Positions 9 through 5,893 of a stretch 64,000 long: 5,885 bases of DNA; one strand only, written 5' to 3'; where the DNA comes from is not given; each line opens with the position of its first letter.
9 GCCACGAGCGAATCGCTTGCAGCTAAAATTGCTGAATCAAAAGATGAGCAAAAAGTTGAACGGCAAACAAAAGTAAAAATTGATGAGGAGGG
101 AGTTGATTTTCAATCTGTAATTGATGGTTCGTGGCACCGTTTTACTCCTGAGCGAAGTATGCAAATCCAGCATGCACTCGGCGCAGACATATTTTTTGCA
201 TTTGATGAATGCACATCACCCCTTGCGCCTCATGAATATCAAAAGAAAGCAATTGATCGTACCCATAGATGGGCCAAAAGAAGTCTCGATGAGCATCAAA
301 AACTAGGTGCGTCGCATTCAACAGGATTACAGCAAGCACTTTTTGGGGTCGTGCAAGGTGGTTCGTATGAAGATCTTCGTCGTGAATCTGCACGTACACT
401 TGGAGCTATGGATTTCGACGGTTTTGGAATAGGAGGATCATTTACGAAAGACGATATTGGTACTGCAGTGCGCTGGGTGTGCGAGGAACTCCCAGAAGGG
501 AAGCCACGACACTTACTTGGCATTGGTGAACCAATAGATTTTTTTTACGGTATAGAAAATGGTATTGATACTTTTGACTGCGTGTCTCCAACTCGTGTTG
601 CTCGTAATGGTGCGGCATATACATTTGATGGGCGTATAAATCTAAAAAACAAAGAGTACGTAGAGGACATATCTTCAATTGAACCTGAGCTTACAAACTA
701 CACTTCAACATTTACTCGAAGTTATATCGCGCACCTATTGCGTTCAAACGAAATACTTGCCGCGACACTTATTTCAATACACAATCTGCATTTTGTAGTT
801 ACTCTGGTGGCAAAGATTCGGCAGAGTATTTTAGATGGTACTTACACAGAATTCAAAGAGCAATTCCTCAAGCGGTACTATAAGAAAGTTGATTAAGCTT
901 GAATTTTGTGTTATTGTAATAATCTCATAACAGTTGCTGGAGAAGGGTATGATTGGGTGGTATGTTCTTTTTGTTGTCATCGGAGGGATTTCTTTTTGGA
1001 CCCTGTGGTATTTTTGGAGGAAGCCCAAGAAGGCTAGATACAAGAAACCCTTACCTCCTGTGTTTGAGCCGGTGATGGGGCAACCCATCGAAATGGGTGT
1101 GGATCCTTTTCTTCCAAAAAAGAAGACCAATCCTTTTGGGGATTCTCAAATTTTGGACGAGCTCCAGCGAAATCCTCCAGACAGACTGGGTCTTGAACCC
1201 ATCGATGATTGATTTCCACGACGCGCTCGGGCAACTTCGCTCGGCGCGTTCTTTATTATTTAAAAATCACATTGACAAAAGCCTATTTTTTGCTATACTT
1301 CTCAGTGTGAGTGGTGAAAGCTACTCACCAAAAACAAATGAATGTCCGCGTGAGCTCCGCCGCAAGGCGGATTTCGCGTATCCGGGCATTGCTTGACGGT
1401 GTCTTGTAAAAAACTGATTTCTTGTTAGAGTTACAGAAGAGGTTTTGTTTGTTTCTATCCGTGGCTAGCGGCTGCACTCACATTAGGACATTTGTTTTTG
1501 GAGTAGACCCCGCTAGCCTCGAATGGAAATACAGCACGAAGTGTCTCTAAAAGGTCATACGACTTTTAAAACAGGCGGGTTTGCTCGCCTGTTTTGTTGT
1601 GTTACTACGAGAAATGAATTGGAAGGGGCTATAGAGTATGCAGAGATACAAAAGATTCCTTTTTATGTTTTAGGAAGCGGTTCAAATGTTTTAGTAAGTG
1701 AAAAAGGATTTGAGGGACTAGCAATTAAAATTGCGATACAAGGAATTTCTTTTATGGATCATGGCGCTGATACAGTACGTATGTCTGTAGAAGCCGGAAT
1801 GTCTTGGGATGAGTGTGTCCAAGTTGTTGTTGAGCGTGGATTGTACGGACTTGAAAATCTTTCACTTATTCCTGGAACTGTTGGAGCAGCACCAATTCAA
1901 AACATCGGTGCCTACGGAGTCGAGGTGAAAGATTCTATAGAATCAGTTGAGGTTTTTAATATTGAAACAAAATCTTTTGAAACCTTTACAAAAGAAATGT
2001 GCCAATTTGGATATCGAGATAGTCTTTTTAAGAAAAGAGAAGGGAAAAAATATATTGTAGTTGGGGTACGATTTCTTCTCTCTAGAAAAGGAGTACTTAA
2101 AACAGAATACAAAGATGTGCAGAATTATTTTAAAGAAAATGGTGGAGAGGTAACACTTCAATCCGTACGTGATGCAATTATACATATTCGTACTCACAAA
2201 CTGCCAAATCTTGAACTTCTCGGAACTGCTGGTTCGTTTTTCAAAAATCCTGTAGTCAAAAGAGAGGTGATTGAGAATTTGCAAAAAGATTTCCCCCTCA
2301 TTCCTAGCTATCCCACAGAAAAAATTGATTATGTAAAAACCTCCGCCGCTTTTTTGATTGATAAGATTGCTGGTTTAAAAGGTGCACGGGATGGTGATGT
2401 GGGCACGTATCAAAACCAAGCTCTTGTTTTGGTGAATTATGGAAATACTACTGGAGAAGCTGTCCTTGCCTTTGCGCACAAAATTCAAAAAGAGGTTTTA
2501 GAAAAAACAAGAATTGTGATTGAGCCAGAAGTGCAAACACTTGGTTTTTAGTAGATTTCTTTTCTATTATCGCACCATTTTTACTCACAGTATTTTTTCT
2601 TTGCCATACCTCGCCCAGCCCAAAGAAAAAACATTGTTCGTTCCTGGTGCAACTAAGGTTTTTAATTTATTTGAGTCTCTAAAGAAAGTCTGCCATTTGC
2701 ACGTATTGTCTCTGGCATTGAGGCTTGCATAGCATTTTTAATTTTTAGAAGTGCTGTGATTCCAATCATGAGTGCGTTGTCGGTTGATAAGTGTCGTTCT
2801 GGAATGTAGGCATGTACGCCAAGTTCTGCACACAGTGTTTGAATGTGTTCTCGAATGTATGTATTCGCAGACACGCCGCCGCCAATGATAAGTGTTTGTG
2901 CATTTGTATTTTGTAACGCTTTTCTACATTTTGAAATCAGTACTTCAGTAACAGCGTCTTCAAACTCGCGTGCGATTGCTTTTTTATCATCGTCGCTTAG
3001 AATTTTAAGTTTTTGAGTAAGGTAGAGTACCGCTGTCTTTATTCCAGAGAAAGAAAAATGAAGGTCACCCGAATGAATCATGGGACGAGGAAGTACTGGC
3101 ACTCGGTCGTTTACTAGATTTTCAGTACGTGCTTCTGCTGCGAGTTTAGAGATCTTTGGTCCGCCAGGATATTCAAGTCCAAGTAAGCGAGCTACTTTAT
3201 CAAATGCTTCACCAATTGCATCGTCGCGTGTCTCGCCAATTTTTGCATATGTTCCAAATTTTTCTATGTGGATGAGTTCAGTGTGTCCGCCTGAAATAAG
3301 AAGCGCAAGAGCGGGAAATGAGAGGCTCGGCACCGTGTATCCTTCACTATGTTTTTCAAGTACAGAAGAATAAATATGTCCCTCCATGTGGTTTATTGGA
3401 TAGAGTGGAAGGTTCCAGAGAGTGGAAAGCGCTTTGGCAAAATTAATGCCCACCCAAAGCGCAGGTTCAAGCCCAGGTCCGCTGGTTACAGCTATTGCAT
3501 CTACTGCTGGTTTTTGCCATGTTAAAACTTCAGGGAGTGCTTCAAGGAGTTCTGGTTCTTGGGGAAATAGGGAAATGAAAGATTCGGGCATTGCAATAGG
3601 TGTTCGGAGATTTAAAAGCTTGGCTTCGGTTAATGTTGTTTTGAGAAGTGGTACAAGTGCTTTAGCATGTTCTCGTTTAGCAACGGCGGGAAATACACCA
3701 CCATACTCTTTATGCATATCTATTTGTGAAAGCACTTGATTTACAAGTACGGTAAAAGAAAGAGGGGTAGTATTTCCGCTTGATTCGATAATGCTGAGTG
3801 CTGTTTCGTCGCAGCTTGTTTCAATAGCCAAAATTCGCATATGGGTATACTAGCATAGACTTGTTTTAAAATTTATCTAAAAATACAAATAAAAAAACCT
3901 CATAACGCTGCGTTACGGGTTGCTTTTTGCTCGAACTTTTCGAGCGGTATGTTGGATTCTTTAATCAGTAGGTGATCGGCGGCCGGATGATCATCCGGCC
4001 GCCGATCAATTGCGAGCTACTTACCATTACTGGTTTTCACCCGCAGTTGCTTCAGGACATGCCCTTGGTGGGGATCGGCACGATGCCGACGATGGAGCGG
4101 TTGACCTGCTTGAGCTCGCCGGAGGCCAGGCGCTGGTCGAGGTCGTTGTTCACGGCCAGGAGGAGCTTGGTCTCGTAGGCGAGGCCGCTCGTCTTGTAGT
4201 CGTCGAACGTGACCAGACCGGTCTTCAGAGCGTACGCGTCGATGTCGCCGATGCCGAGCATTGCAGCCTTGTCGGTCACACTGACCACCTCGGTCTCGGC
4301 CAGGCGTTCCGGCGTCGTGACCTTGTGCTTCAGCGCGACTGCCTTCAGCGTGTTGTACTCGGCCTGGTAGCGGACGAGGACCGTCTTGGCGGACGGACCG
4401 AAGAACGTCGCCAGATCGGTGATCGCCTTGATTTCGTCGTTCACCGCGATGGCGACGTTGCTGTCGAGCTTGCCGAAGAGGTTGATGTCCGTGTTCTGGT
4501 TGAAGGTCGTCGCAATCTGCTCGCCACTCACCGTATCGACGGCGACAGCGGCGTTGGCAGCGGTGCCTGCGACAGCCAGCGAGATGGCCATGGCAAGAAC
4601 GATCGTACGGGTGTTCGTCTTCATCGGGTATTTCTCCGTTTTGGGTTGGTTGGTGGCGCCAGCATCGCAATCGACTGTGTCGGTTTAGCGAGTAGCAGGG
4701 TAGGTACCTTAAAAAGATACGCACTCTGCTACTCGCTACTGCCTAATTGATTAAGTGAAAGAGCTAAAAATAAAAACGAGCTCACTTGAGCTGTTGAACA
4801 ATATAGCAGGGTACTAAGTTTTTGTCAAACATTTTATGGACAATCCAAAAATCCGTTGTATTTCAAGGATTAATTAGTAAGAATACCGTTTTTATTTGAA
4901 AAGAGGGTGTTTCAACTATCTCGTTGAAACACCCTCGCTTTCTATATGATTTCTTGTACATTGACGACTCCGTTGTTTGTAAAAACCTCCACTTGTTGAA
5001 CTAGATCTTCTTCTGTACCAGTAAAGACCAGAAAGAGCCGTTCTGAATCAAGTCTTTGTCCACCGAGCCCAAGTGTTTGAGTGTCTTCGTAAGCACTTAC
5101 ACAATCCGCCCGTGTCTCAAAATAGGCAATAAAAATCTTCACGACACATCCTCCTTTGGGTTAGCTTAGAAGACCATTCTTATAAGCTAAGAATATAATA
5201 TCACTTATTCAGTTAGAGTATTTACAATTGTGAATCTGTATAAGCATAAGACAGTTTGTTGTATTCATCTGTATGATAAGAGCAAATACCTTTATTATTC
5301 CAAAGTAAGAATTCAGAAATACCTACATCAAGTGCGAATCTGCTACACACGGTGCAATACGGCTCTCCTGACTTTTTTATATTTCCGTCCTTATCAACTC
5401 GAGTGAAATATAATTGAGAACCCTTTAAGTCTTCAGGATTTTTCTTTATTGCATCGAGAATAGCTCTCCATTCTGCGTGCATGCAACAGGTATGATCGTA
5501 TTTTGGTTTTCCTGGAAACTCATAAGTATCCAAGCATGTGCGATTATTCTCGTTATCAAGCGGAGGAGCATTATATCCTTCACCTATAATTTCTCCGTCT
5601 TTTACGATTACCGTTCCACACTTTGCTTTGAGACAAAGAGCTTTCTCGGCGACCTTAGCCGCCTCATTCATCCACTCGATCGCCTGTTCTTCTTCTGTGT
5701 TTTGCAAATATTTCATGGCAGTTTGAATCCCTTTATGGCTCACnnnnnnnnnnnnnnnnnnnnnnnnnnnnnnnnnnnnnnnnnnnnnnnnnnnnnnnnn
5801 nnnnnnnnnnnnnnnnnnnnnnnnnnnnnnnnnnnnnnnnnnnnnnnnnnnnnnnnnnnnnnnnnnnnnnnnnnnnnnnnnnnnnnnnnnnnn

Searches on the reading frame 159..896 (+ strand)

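Call 68: search_protein_families(library=pfam, proteins=[window:159-896:+], max_evalue=0.00001)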
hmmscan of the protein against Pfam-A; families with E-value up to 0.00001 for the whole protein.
window:159-896:+ (245 aa): 1 family
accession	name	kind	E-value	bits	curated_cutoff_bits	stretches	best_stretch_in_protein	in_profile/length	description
PF01702.25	TGT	-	2.8e-82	277.1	26.3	1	1-241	119-356/357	Queuine tRNA-ribosyltransferase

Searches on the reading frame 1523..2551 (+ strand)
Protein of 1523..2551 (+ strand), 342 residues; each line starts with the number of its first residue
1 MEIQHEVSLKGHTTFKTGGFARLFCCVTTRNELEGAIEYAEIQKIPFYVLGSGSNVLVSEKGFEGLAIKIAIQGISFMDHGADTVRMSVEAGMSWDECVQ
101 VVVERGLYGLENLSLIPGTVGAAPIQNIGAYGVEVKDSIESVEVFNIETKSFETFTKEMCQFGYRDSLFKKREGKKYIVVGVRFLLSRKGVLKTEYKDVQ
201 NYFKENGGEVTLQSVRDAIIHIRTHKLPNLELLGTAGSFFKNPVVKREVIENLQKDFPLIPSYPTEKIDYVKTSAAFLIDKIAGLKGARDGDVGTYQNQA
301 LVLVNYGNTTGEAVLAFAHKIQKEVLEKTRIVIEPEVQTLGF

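Call 68: search_protein_families(library=pfam, proteins=[window:1523-2551:+], max_evalue=0.00001)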
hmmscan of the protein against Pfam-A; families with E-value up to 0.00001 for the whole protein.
window:1523-2551:+ (342 aa): 2 families
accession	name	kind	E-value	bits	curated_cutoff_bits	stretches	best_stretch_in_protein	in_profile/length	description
PF01565.28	FAD_binding_4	-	2.8e-21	76.1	26.4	1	23-146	3-130/139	FAD binding domain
PF02873.21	MurB_C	-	2.2e-20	73.1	27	1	215-339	2-98/99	UDP-N-acetylenolpyruvoylglucosamine reductase, C-terminal domain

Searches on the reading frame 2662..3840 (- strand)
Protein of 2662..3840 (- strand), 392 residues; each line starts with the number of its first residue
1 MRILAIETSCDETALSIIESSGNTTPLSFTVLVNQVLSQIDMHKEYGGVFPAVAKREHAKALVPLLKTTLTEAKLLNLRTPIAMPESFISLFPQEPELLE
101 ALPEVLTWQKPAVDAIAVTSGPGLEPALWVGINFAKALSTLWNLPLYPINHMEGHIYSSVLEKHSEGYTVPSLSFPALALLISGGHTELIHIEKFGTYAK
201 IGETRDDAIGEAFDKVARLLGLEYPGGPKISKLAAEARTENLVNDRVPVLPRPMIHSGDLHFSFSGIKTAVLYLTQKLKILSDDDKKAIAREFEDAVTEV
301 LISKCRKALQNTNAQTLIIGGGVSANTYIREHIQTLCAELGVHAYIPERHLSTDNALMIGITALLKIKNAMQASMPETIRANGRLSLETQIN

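Call 68: search_protein_families(library=pfam, proteins=[window:2662-3840:-], max_evalue=0.00001)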
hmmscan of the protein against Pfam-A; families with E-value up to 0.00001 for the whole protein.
window:2662-3840:- (392 aa): 2 families
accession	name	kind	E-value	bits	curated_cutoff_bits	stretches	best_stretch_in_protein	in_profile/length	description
PF00814.31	TsaD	-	1.4e-79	268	24.8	2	106-360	44-263/264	tRNA N6-adenosine threonylcarbamoyltransferase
PF22521.2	HypF_C_2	-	8.4e-09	36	27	1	279-360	159-240/241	Carbamoyltransferase, Kae1-like Domain, second subdomain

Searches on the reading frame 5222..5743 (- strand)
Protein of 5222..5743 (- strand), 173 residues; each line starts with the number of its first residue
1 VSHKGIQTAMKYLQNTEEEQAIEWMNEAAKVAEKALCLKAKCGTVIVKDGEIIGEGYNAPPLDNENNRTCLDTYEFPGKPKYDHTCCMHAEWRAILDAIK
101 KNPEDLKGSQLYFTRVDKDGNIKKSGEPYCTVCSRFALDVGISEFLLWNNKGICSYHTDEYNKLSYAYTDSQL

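Call 17: search_protein_families(library=pfam, proteins=[window:5222-5743:-], max_evalue=0.01)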
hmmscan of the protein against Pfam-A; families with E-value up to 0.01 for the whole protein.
window:5222-5743:- (173 aa): 2 families
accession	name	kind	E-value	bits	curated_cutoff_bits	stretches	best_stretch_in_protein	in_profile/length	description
PF00383.29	dCMP_cyt_deam_1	-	7.6e-12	45.5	25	1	19-145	2-98/102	Cytidine and deoxycytidylate deaminase zinc-binding region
PF14437.12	MafB19-deam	-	2e-07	31.5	27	1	23-115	5-79/142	MafB19-like deaminase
